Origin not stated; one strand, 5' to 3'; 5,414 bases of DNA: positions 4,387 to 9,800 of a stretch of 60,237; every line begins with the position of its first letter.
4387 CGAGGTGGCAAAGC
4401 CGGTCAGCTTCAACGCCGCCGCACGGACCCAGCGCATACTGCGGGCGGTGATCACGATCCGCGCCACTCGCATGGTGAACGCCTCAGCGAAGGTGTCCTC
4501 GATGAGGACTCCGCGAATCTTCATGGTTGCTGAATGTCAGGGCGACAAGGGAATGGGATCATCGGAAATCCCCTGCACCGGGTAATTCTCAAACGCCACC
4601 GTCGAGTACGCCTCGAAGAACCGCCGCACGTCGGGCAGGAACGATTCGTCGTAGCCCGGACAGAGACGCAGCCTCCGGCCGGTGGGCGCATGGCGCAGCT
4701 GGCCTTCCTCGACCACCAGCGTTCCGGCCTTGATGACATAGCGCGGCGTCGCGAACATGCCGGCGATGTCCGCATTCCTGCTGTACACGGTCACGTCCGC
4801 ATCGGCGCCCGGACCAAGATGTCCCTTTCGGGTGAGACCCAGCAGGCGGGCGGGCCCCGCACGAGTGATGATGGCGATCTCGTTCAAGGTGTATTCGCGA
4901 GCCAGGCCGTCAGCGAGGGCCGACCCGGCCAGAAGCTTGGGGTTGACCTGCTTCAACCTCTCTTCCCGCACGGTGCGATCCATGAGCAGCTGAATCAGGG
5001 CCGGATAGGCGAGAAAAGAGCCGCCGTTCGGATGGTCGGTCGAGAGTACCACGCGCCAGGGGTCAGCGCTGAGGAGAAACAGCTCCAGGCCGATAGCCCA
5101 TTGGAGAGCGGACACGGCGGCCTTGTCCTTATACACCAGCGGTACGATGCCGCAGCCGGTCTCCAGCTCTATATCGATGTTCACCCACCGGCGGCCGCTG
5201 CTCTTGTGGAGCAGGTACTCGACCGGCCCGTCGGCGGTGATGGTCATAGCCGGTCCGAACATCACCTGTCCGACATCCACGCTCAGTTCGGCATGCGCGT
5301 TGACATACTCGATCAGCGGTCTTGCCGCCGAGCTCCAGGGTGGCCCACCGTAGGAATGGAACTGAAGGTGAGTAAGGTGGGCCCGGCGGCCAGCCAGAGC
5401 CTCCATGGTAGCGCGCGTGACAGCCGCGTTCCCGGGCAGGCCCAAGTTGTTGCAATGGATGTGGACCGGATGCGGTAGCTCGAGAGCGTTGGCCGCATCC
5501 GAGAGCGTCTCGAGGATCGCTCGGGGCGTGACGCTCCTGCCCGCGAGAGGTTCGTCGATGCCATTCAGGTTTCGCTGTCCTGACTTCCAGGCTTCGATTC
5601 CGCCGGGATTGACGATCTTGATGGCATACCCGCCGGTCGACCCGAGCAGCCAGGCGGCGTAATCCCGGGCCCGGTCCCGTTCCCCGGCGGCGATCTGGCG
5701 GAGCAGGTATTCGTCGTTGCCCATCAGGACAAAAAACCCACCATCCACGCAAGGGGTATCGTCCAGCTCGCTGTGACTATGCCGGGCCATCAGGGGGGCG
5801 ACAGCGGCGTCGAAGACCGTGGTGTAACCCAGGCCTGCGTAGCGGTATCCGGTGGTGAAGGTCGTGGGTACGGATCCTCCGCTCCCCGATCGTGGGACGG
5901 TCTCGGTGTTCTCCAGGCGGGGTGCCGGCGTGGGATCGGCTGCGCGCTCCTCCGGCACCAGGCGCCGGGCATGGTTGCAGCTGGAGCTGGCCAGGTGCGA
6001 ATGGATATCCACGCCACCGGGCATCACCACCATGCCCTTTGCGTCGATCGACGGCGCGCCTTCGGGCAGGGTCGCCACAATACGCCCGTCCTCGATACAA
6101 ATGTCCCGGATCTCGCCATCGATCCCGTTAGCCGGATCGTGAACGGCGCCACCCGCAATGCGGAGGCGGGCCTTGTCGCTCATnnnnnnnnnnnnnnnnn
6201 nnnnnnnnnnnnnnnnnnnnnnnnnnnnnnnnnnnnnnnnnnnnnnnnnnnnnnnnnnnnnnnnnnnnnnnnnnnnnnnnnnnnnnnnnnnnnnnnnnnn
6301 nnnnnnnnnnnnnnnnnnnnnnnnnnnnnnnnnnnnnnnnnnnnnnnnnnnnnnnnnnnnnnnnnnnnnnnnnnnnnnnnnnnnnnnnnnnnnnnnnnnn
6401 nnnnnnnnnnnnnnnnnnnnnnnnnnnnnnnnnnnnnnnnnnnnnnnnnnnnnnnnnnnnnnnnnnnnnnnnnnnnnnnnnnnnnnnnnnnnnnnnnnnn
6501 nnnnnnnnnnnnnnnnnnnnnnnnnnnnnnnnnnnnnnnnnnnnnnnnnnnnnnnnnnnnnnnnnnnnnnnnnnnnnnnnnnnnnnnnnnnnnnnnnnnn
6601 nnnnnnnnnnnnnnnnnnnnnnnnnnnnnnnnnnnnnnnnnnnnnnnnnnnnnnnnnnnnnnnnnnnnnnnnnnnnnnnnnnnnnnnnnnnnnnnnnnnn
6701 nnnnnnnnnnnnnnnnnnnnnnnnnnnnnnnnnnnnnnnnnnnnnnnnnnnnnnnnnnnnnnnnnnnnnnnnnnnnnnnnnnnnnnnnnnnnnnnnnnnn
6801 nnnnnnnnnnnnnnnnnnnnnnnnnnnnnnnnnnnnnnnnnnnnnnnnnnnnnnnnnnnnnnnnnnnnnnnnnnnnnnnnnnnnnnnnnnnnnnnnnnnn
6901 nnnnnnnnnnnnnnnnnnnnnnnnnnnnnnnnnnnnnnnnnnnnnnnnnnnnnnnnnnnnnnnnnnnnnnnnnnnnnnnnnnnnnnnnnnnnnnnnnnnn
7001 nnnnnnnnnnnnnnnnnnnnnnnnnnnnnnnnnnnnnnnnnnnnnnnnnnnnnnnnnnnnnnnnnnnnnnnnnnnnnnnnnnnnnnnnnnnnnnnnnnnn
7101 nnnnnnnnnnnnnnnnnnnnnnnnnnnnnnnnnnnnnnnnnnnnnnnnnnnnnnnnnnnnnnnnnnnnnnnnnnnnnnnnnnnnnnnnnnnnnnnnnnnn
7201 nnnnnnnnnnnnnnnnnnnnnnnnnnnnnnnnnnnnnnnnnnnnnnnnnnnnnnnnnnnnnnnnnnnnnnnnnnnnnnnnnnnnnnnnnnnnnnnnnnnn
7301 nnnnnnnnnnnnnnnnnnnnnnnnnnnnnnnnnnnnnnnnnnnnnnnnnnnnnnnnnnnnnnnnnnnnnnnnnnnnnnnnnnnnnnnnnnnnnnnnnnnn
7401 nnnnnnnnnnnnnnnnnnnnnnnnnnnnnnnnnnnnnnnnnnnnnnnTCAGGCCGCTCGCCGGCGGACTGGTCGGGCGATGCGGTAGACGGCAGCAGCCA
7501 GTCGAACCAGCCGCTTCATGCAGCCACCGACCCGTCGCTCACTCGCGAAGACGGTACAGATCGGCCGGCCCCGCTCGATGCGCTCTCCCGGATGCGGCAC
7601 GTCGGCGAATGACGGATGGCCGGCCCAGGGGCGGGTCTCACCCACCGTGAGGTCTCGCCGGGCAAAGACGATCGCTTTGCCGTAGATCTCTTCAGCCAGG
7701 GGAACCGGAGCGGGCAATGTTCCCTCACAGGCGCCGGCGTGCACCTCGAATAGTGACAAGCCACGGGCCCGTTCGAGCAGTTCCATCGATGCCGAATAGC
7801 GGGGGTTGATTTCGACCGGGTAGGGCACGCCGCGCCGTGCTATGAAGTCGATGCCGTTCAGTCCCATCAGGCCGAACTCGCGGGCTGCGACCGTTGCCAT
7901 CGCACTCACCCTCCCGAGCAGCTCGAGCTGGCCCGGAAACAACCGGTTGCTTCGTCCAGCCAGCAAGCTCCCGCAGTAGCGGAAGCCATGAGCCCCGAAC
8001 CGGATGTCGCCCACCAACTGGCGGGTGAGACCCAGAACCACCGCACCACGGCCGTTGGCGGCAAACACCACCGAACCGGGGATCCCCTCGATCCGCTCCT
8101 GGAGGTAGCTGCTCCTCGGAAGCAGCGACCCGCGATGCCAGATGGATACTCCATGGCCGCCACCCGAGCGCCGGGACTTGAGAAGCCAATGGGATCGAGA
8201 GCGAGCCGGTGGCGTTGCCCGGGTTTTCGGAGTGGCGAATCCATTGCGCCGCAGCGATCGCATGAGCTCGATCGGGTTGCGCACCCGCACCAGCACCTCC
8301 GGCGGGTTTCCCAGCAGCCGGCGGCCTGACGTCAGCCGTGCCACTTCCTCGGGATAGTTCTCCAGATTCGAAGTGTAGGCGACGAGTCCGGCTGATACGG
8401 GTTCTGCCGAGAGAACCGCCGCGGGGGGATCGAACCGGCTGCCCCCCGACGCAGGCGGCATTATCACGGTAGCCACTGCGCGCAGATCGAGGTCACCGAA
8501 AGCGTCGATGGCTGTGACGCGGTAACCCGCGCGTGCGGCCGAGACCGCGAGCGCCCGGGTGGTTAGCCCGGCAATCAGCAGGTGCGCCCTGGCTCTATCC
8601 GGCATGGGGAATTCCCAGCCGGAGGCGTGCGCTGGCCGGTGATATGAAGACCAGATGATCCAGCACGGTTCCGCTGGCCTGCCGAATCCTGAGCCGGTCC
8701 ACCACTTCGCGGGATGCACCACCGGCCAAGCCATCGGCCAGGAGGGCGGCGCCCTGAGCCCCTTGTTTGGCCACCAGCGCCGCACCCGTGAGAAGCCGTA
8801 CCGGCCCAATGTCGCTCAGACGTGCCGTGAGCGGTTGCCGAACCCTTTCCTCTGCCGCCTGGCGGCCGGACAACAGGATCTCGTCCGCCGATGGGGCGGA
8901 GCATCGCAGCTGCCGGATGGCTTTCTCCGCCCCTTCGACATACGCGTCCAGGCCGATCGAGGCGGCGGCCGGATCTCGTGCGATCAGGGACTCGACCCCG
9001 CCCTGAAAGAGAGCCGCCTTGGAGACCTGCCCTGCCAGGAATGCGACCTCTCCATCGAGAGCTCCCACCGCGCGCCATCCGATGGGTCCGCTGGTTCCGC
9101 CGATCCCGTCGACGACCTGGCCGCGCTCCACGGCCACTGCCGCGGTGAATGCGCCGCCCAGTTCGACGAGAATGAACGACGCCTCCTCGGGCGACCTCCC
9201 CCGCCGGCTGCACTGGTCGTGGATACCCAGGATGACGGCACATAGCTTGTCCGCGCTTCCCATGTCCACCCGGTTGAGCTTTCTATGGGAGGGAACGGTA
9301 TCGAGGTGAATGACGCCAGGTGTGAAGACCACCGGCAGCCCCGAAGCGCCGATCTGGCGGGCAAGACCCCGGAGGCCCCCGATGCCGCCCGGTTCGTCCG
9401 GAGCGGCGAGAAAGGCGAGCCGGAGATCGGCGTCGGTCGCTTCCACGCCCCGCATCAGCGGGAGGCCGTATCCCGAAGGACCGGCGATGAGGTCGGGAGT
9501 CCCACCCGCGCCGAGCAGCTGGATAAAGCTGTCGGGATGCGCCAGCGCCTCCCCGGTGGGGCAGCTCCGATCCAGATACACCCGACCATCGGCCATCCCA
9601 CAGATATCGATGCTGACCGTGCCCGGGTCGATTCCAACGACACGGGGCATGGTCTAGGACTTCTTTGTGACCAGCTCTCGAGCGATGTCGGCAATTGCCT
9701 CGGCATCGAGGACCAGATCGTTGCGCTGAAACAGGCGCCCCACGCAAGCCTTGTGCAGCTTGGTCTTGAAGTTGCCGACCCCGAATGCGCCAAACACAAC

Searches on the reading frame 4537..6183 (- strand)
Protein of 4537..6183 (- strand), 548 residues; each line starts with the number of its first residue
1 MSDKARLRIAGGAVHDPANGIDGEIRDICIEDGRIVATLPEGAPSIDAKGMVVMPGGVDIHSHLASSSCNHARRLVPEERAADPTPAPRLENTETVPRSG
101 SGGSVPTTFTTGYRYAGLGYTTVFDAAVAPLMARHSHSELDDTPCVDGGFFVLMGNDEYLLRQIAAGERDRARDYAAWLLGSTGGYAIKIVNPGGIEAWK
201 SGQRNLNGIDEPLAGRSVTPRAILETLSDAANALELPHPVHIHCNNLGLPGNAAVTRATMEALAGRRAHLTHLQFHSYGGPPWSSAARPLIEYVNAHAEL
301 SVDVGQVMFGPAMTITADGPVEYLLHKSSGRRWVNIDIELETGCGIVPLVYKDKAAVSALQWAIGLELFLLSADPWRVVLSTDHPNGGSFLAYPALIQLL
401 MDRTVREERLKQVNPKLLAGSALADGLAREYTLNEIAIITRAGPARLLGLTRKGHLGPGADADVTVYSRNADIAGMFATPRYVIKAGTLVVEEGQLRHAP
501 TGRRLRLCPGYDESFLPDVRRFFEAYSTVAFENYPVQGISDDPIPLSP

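Call 60: search_protein_families(library=pfam, proteins=[window:4537-6183:-], max_evalue=0.001)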
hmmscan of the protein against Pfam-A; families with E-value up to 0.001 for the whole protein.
window:4537-6183:- (548 aa): 2 families
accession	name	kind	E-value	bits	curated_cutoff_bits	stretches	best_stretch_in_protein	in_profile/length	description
PF07969.17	Amidohydro_3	-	5.5e-49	168.3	29.7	1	46-491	3-472/472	Amidohydrolase family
PF01979.26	Amidohydro_1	-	2.8e-06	27.3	25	0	442-490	292-345/345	Amidohydrolase family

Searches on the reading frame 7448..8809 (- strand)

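Call 60: search_protein_families(library=pfam, proteins=[window:7448-8809:-], max_evalue=0.001)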
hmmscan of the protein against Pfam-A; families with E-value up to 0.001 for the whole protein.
window:7448-8809:- (453 aa): 1 family
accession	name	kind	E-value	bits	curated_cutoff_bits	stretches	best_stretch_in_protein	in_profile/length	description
PF02655.19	ATP-grasp_3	-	1.3e-19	71.3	23.2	1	180-341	5-160/160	ATP-grasp domain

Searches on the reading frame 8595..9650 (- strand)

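Call 60: search_protein_families(library=pfam, proteins=[window:8595-9650:-], max_evalue=0.001)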
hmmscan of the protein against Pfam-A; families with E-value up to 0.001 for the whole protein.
window:8595-9650:- (351 aa): 1 family
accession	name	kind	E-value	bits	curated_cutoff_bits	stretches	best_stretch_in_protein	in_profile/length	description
PF07318.18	DUF1464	-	1.3e-83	281.3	23.5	1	6-333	1-325/327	Protein of unknown function (DUF1464)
